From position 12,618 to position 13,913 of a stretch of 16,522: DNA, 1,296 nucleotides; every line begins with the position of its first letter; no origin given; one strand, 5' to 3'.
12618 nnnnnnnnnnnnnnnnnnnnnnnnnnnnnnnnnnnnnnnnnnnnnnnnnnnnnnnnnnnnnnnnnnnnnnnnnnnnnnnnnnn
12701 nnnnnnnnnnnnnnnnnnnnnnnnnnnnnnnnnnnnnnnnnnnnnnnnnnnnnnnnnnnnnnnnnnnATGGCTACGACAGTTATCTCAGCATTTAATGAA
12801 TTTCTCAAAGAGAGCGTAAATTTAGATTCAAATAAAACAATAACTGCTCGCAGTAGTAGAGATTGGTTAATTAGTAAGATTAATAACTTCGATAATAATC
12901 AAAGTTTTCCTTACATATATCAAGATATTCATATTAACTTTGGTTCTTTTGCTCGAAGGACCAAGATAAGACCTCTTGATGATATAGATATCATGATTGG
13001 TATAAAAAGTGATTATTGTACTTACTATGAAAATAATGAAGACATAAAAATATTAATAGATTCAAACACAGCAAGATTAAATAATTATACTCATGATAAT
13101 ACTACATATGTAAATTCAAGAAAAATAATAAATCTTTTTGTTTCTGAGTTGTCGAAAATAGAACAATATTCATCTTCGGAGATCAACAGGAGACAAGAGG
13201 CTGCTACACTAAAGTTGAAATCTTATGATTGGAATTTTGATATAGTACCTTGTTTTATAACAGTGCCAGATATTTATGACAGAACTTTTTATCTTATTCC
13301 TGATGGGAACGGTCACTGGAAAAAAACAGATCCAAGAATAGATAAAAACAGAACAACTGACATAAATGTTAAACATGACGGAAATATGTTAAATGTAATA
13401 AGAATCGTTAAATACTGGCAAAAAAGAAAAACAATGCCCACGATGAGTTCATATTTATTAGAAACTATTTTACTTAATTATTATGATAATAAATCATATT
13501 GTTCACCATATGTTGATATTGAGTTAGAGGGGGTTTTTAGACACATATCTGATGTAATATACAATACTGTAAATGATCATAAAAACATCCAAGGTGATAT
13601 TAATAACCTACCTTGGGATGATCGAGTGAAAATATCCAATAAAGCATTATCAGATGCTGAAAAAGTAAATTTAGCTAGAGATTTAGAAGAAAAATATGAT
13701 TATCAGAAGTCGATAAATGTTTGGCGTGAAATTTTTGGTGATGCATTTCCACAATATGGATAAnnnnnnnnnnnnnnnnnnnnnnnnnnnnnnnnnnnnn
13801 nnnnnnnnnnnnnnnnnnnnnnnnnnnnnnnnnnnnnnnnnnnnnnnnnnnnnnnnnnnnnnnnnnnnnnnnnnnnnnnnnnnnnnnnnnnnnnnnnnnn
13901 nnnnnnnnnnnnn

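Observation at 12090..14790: Sharp compositional break marks the defence cassette as recently acquired cargo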

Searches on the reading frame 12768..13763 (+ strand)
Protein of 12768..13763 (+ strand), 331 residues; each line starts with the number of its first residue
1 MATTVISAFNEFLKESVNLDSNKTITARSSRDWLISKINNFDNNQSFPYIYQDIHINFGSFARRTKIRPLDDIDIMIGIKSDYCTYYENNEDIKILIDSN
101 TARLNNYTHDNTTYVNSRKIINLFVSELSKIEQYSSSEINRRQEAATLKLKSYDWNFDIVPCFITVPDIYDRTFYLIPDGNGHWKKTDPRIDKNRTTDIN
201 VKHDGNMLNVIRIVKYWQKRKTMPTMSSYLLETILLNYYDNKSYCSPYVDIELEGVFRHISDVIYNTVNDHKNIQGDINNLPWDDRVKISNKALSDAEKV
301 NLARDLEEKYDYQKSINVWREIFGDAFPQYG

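Call 5: search_protein_families(library=pfam, proteins=[window:12768-13763:+], max_evalue=0.01)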
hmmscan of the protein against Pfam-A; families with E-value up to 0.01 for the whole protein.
window:12768-13763:+ (331 aa): 1 family
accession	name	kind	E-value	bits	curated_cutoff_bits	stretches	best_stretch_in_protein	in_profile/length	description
PF18144.7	SMODS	-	3e-12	47.5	26.5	2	5-123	3-118/164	Second Messenger Oligonucleotide or Dinucleotide Synthetase domain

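Call 6: search_protein_families(library=padloc, proteins=[window:12768-13763:+], max_evalue=0.01)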
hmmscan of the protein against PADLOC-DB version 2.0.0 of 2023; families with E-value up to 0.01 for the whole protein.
window:12768-13763:+ (331 aa): 31 families (the best 25 are shown)
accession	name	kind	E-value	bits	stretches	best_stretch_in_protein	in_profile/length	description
PDLC00802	Cyclase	-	2.8e-149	494.9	1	1-331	1-332/332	oligonucleotide-cyclase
PDLC00823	Cyclase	-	2.8e-42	143.3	1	1-331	1-285/285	oligonucleotide-cyclase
PDLC00809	Cyclase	-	1.4e-30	105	2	117-329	81-294/295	oligonucleotide-cyclase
PDLC00776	Cyclase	-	3.6e-24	83.6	1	134-330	93-286/287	oligonucleotide-cyclase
PDLC00786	Cyclase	-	4.1e-22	76.9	2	154-329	123-293/293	oligonucleotide-cyclase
PDLC00796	Cyclase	-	9.8e-22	75.9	2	132-329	99-286/432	oligonucleotide-cyclase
PDLC00805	Cyclase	-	1.5e-19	68.6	1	58-327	69-313/314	oligonucleotide-cyclase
PDLC00822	Cyclase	-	2.1e-17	61.5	2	176-330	185-345/375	oligonucleotide-cyclase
PDLC00814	Cyclase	-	1.9e-16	58.3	2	132-329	104-292/295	oligonucleotide-cyclase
PDLC00818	Cyclase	-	3e-16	57.8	2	177-329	149-294/322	oligonucleotide-cyclase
PDLC00808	Cyclase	-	2.6e-15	54.5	3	111-261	85-237/325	oligonucleotide-cyclase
PDLC00820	Cyclase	-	3.5e-14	50.8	1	4-328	2-276/324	oligonucleotide-cyclase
PDLC00773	Cyclase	-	8e-14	50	1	42-329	36-296/334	oligonucleotide-cyclase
PDLC00792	Cyclase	-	1.1e-13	49.1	2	132-247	99-210/236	oligonucleotide-cyclase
PDLC00793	Cyclase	-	2.5e-13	48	2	124-328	92-298/462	oligonucleotide-cyclase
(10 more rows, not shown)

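Call 12: find_homologous_proteins(query=window:12768-13763:+)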
Query window:12768-13763:+ (331 aa): 2298 proteins with E <= 0.001 among 3090 candidates; the best 120 are listed.
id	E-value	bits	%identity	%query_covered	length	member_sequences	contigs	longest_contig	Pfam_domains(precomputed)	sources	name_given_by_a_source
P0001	1.3e-170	585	100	78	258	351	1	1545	-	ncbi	ncbi:nucleotidyltransferase, partial [Escherichia coli]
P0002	5.9e-132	458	60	100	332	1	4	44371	PF18144.8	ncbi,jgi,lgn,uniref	ncbi:SMODS domain-containing nucleotidyltransferase [Rahnella inusitata]|uniref:SMODS domain-contain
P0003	4.2e-127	442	61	100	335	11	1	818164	PF18144.8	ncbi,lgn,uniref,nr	ncbi:nucleotidyltransferase [Serratia marcescens]|uniref:nucleotidyltransferase n=1 Tax=Serratia mar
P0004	8.4e-127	441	59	100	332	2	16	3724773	PF18144.8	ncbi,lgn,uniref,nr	ncbi:nucleotidyltransferase [Yersinia ruckeri]|uniref:SMODS domain-containing nucleotidyltransferase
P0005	2.4e-126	439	59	100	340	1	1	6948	PF18144.8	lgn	-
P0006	2.8e-126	439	60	100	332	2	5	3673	PF18144.8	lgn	-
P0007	6.1e-126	438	59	100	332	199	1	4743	PF18144.8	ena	-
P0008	2.2e-125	436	58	100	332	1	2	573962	PF18144.8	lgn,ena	-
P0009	1.7e-124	433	60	100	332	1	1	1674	PF18144.8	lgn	-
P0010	7.4e-124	431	57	100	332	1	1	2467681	PF18144.8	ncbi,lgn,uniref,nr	ncbi:Uncharacterised protein [Serratia proteamaculans]|uniref:nucleotidyltransferase n=1 Tax=Serrati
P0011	1.1e-122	427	60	100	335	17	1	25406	PF18144.8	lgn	-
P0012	1.3e-122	427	58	100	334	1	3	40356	PF18144.8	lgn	-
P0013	1.3e-122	427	60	100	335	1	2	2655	PF18144.8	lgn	-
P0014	3.6e-122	426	58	100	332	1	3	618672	PF18144.8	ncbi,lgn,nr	ncbi:TPA: nucleotidyltransferase [Salmonella enterica]|nr:nucleotidyltransferase [Salmonella enteric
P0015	1.4e-121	424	59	100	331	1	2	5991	PF18144.8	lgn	-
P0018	4.1e-121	422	58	100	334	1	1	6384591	PF18144.8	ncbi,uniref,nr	ncbi:nucleotidyltransferase [Sodalis ligni]|uniref:Nucleotidyltransferase n=1 Tax=Sodalis ligni TaxI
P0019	4.7e-121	422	58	100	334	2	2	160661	PF18144.8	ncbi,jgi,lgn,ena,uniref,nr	ncbi:nucleotidyltransferase [uncultured Pantoea sp.]|jgi:hypothetical protein|uniref:nucleotidyltran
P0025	5.6e-120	419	57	100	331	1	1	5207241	PF18144.8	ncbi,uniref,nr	ncbi:nucleotidyltransferase [Kosakonia sacchari]|uniref:nucleotidyltransferase n=1 Tax=Kosakonia sac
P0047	3.0e-117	410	56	100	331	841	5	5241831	PF18144.8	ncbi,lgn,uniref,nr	ncbi:nucleotidyltransferase [Enterobacter hormaechei]|uniref:SMODS domain-containing nucleotidyltran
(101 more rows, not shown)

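Call 14: find_related_loci(query=window:12768-13763:+, collection=genome_contigs, flank=8000)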
Query window:12768-13763:+ (331 aa) in genome_contigs; peptide patterns used: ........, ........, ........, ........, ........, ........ (x = any residue, [..] = any of these).
82 stretches matched a pattern; 14 encode a relative of the query (tblastn E <= 1e-3); 14 distinct loci.
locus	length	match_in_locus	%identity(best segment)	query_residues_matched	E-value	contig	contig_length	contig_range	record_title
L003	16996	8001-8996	59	1-330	6e-125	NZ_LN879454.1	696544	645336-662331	Desnuesiella massiliensis strain mt10, whole genome shotgun sequence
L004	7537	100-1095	59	1-330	6e-125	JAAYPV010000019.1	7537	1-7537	MAG: Clostridiales bacterium isolate AS22ysBPME_289 19381_AS22, whole genome shotgun sequence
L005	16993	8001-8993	56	1-330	3e-122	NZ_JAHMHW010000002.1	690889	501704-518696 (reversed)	Paenibacillus vietnamensis strain N4 NODE_2_length_690889_cov_33.465013, whole genome shotgun sequence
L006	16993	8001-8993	55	1-330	5e-112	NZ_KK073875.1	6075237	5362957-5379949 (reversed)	Saccharibacillus sacchari DSM 19268 SacsacDRAFT_Scaffold1.1, whole genome shotgun sequence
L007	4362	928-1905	53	1-330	2e-112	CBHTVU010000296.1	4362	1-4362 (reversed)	MAG TPA_asm: uncultured Gammaproteobacteria bacterium isolate ERR14722427_concoct_26 genome assembly, contig: ERZ2733682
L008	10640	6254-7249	49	2-331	7e-111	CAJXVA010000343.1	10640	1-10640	MAG TPA_asm: uncultured proteobacterium isolate SRR3933246_bin.3_MetaBAT_v2.12.1_MAG genome assembly, contig: NODE_1160_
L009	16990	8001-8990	52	1-328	8e-109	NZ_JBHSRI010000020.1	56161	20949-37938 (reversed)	Paenisporosarcina macmurdoensis strain CCUG 54527 GCM70027154_31, whole genome shotgun sequence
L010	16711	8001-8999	53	1-330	4e-107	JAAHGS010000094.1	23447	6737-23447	MAG: Symploca sp. SIO2E9 2E9_NODE_94, whole genome shotgun sequence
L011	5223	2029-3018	50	1-330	8e-91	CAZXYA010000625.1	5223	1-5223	MAG TPA_asm: uncultured Saprospiraceae bacterium isolate SRP065251_co1_7 genome assembly, contig: NODE_12376_length_5223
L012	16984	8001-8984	48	1-330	3e-89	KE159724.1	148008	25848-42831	Dorea sp. 5-2 genomic scaffold acPFE-supercont1.18, whole genome shotgun sequence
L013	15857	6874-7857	48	1-330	3e-89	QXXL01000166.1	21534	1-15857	Lachnospiraceae bacterium strain MGB1 Scaffold34_4, whole genome shotgun sequence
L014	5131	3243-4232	43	4-331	1e-84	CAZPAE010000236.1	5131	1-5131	MAG TPA_asm: uncultured Thioalkalispiraceae bacterium isolate SRP135972_co1_229 genome assembly, contig: NODE_26461_leng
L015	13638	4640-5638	37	1-331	5e-54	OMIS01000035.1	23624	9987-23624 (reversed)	bacterium isolate AM_0466 genome assembly, contig: AM_0466_35, whole genome shotgun sequence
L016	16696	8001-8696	46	1-328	1e-52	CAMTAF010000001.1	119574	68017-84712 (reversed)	MAG TPA_asm: uncultured Hungatella sp. isolate SRR12358626_bin.4_metawrap_v1.3_MAG genome assembly, contig: NODE.14_leng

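Call 30: find_encoding_contigs(protein=P0003, flank=8000, max_places=1)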
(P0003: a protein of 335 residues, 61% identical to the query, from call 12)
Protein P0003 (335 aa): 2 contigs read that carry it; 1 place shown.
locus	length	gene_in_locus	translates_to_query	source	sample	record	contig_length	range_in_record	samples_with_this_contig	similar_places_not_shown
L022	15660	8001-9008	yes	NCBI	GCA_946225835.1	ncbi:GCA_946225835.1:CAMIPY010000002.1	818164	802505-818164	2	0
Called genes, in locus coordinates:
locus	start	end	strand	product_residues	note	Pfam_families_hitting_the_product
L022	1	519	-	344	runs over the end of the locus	PF24624:Int_N, PF00589:Phage_integrase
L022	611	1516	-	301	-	-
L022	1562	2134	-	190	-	PF07022:Phage_CI_repr, PF16452:Phage_CI_C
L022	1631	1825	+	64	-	-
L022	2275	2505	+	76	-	-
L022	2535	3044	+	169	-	PF06892:Phage_CP76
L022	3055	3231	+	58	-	PF10893:Phage_186_Fil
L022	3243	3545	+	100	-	PF26815:Phage_RepB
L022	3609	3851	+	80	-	PF10809:DUF2732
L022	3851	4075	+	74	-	PF01258:zf-dskA_traR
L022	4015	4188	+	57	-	-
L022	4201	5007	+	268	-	-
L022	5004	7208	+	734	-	PF05840:Phage_GPA, PF23343:REP_ORF2-G2P (weak)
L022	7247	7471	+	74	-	-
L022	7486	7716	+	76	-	-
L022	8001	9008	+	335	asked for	PF18144:SMODS (weak)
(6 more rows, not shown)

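Call 31: find_encoding_contigs(protein=P0004, flank=8000, max_places=1)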
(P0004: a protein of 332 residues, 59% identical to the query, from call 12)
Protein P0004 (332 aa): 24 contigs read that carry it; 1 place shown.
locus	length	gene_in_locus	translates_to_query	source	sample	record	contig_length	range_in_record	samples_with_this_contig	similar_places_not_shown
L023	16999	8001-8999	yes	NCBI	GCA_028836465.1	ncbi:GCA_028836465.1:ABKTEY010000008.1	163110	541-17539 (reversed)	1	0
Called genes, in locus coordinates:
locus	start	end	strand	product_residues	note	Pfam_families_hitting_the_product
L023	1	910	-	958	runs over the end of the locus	PF00133:tRNA-synt_1, PF09334:tRNA-synt_1g (weak), PF13603:tRNA-synt_1_2 (weak), PF09334:tRNA-synt_1g (weak), PF08264:Anticodon_1, PF10458:Val_tRNA-synt_C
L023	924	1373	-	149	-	PF04364:DNA_pol3_chi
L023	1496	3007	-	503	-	PF02789:Peptidase_M17_N, PF00883:Peptidase_M17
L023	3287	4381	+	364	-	PF03739:LptF_LptG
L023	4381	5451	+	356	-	PF03739:LptF_LptG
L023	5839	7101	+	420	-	PF13356:Arm-DNA-bind_3, PF22022:Phage_int_M, PF00589:Phage_integrase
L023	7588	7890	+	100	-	-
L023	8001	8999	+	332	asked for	PF18144:SMODS (weak)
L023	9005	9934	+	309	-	PF18159:S_4TM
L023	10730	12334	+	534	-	PF12161:HsdM_N, PF02384:N6_Mtase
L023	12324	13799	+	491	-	PF01420:Methylase_S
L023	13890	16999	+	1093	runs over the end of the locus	PF04313:HSDR_N, PF04851:ResIII, PF18766:SWI2_SNF2, PF22679:T1R_D3-like, PF11867:T1RH-like_C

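Call 32: find_encoding_contigs(protein=P0025, flank=8000, max_places=1)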
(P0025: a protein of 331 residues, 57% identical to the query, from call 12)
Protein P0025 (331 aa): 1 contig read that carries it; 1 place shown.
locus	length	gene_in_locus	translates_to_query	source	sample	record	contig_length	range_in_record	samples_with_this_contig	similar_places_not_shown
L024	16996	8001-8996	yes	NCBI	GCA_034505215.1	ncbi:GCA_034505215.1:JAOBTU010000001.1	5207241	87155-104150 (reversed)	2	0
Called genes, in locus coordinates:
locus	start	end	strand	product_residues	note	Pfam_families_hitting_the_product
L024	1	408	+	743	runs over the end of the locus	PF07693:KAP_NTPase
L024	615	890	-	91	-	PF13693:HTH_35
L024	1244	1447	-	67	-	PF13683:rve_3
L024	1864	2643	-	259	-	PF00589:Phage_integrase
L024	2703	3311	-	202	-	-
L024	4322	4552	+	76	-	PF04014:MazE_antitoxin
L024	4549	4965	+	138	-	PF01850:PIN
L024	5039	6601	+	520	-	PF02463:SMC_N, PF13175:AAA_15, PF13476:AAA_23, PF13175:AAA_15 (weak), PF13304:AAA_21 (weak), PF20469:OLD-like_TOPRIM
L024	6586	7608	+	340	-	PF00580:UvrD-helicase (faint), PF01443:Viral_helicase1 (faint)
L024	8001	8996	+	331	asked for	PF18144:SMODS (weak)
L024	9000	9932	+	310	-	PF18159:S_4TM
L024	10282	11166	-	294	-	PF00126:HTH_1, PF03466:LysR_substrate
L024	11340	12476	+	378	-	PF12146:Hydrolase_4 (faint), PF12740:PETase (weak)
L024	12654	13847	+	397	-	PF07690:MFS_1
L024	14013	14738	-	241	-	PF00117:GATase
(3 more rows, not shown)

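Call 33: find_encoding_contigs(protein=P0047, flank=8000, max_places=1)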
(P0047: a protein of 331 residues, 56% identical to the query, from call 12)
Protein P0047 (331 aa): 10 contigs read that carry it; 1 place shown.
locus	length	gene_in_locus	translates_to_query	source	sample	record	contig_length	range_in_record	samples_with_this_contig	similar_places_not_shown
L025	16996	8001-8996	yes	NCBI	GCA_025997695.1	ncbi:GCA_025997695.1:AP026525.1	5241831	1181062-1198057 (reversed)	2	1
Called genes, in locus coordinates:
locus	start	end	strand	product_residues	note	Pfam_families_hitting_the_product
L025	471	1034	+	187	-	PF13730:HTH_36 (weak)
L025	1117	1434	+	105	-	-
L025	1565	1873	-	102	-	-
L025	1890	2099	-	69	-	PF05930:Phage_AlpA, PF12728:HTH_17 (weak)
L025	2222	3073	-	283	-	PF19924:DUF6387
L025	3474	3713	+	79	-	PF00589:Phage_integrase (weak)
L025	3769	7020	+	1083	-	-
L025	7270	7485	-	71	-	-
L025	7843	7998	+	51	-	-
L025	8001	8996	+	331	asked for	PF18144:SMODS (weak)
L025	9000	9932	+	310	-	PF18159:S_4TM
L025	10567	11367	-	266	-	-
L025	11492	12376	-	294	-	PF00126:HTH_1, PF03466:LysR_substrate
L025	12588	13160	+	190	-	PF01613:Flavin_Reduct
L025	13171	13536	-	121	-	PF12833:HTH_18, PF00165:HTH_AraC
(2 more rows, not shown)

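Call 57: search_solved_structures(query=window:12768-13763:+, max_evalue=0.01)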
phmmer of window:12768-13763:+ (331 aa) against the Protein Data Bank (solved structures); distinct sequences matched with E-value up to 0.01: 11.
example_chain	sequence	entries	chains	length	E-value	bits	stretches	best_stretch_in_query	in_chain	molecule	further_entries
6p8u_A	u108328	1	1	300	3e-13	52.9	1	164-328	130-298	Nucleotidyltransferase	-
6p82_A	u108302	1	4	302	3e-13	52.9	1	164-328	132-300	Nucleotidyltransferase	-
6p8j_C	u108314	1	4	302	7.4e-12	48.3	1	164-328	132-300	Nucleotidyltransferase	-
7ljl_A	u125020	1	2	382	1.8e-07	33.9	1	177-329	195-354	Cyclic AMP-AMP-GMP synthase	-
7to3_C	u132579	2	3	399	2.1e-07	33.7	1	177-329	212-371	Cyclic AMP-AMP-GMP synthase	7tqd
7d48_A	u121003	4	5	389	2.1e-07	33.7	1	177-329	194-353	Cyclic AMP-AMP-GMP synthase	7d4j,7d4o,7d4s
7d4u_A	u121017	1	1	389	5.5e-07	32.3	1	177-329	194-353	Cyclic AMP-AMP-GMP synthase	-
9sa5_A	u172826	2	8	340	2e-06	30.4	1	106-329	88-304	CD-NTase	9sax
9sa4_A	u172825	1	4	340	2.1e-06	30.4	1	99-329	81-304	CD-NTase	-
7ljm_A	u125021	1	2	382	0.00025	23.6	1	177-329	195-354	CD-NTase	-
6p80_A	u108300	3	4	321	0.0019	20.7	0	132-250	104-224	E. coli MS115-1 NucC | E. coli MS115-1 CdnC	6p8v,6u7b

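Call 66: search_protein_families(library=ncbifam, proteins=[window:12768-13763:+], max_evalue=0.001)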
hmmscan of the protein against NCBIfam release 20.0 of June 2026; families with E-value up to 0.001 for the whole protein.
window:12768-13763:+ (331 aa): 3 families
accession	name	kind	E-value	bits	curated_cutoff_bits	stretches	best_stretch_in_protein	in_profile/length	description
NF041117.1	CBASS_cyclase_b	equivalog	8.2e-31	107.6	200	2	111-324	68-275/275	CBASS oligonucleotide cyclase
NF041116.1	CBASS_cyclase_a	equivalog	9.4e-18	64.4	200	1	111-261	80-232/317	CBASS oligonucleotide cyclase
NF041078.1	cGAS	equivalog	3e-05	23.3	150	1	170-328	185-339/339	CBASS cGAMP synthase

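Call 70: find_encoding_contigs(protein=window:12768-13763:+, flank=6000, max_places=8)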
Protein window:12768-13763:+ (331 aa): 28 contigs read that carry it; 8 places shown.
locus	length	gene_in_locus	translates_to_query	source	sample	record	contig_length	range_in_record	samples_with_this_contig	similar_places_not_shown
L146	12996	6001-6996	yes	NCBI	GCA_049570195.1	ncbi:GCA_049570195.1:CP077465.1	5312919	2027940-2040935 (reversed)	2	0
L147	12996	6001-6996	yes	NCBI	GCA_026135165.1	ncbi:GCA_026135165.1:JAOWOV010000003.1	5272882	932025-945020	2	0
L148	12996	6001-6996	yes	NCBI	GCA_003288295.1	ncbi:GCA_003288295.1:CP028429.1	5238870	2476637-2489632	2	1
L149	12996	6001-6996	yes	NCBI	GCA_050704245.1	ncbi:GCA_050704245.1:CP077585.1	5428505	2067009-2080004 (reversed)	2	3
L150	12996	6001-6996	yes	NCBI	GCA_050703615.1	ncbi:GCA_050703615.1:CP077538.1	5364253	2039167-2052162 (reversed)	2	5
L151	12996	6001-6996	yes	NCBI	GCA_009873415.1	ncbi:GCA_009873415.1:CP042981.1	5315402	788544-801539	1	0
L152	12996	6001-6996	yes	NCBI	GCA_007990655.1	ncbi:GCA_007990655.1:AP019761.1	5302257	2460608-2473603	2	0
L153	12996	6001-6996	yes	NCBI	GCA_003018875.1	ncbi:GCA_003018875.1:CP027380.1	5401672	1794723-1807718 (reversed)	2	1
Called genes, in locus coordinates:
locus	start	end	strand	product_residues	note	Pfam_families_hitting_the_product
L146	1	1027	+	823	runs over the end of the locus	PF27430:YdfE_N, PF27432:YdfE_C, PF16473:Rv2179c-like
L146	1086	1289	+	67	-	PF13986:DUF4224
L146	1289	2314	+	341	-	PF22022:Phage_int_M (weak), PF00589:Phage_integrase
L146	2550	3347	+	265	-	PF06167:Peptidase_M90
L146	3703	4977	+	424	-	PF13356:Arm-DNA-bind_3, PF22022:Phage_int_M, PF00589:Phage_integrase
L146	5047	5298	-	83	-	-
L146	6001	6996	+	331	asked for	PF18144:SMODS (weak)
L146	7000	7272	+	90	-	PF18159:S_4TM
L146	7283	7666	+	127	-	PF18159:S_4TM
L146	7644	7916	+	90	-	PF18159:S_4TM (weak)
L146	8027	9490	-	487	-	PF04917:Shufflon_N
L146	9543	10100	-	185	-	PF07963:N_methyl (weak), PF05307:Bundlin (weak), PF08805:PilS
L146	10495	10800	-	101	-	PF06412:TraD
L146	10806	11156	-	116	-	-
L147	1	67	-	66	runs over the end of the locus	-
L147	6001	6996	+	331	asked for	PF18144:SMODS (weak)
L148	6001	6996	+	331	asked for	PF18144:SMODS (weak)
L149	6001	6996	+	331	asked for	PF18144:SMODS (weak)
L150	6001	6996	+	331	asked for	PF18144:SMODS (weak)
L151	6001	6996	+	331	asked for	PF18144:SMODS (weak)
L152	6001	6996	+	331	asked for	PF18144:SMODS (weak)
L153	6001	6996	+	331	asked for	PF18144:SMODS (weak)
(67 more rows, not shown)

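Call 73: find_encoding_contigs(protein=P0018, flank=8000, max_places=1)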
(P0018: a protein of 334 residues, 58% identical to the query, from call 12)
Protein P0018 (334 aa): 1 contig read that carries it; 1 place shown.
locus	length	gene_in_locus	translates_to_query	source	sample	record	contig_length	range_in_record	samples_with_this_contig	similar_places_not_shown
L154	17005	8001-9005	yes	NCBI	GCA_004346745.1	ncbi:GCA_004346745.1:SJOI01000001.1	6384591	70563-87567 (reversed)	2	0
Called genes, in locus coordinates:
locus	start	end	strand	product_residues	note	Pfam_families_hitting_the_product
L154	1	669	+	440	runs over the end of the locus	PF00083:Sugar_tr (weak), PF07690:MFS_1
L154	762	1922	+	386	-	PF02746:MR_MLE_N, PF13378:MR_MLE_C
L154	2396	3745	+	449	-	PF00083:Sugar_tr (faint), PF07690:MFS_1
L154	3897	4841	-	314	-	PF09339:HTH_IclR, PF01614:IclR_C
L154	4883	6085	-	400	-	PF07690:MFS_1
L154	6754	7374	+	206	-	-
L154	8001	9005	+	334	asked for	PF18144:SMODS (weak)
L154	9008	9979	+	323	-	PF18159:S_4TM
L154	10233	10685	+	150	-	PF01527:HTH_Tnp_1 (weak)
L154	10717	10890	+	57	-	-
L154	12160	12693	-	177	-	PF08808:RES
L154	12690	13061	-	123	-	-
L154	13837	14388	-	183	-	PF00440:TetR_N, PF21597:TetR_C_43 (weak)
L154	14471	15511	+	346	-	PF00248:Aldo_ket_red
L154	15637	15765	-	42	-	-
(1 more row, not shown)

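Call 74: find_encoding_contigs(protein=P0019, flank=8000, max_places=1)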
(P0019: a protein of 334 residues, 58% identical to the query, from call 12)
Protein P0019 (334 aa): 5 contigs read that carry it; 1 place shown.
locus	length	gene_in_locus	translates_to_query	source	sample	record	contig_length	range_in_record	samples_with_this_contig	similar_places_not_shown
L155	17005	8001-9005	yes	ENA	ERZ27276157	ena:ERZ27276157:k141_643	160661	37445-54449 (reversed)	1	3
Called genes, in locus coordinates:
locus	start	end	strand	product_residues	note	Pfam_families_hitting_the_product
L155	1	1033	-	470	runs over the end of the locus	PF01266:DAO, PF07992:Pyr_redox_2, PF13450:NAD_binding_8 (weak), PF13454:NAD_binding_9, PF13434:Lys_Orn_oxgnase (weak)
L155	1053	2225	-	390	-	PF00296:Bac_luciferase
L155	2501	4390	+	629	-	PF00158:Sigma54_activat, PF14532:Sigma54_activ_2, PF00004:AAA (weak), PF07728:AAA_5, PF25601:AAA_lid_14, PF02954:HTH_8 (weak), PF09084:NMT1, PF12974:Phosphonate-bd (weak)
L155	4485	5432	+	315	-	PF13379:NMT1_2, PF04069:OpuAC, PF09084:NMT1, PF12974:Phosphonate-bd, PF16868:NMT1_3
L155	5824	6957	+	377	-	PF08240:ADH_N, PF00107:ADH_zinc_N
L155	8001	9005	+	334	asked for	PF18144:SMODS (weak)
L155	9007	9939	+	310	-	PF18159:S_4TM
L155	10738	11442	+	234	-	PF00702:Hydrolase, PF13419:HAD_2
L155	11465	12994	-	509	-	PF02661:Fic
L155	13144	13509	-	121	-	-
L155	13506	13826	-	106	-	PF00892:EamA, PF10639:TMEM234 (weak)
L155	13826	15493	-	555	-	PF02366:PMT, PF13231:PMT_2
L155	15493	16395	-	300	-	PF01522:Polysacc_deac_1 (weak)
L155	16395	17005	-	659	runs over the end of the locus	PF00551:Formyl_trans_N, PF02911:Formyl_trans_C, PF01370:Epimerase, PF16363:GDP_Man_Dehyd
